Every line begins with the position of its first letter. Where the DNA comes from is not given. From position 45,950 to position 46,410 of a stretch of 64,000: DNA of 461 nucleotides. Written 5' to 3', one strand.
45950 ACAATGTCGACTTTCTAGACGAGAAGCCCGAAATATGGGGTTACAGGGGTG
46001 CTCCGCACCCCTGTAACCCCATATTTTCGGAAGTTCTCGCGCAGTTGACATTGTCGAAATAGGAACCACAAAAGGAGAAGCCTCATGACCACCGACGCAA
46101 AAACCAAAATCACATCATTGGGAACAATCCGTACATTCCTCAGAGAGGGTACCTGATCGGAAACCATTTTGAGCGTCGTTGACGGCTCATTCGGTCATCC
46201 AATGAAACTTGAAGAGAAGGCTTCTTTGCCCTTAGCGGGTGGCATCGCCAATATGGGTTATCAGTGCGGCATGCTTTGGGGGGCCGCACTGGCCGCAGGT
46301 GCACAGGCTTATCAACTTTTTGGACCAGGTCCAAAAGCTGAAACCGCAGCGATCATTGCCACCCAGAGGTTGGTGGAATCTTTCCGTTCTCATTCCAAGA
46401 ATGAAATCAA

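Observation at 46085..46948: Candidate selenoprotein: C_GCAxxG_C_C-family gene with an in-frame UGA at the expected N-terminal Cys position and a SECIS-like hairpin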

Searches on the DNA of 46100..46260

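Call 76: search_rna_families(source=window, start=46100, end=46260, threshold=evalue, max_evalue=10)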
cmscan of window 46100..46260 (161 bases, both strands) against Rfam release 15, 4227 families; matches with E-value up to 10: 1.
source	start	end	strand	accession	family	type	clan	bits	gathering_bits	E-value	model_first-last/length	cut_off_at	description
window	46154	46166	+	RF03128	L31-Coriobacteria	Cis-reg; leader;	CL00118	12.3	33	10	5-17/33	no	L31-Coriobacteria ribosomal protein leader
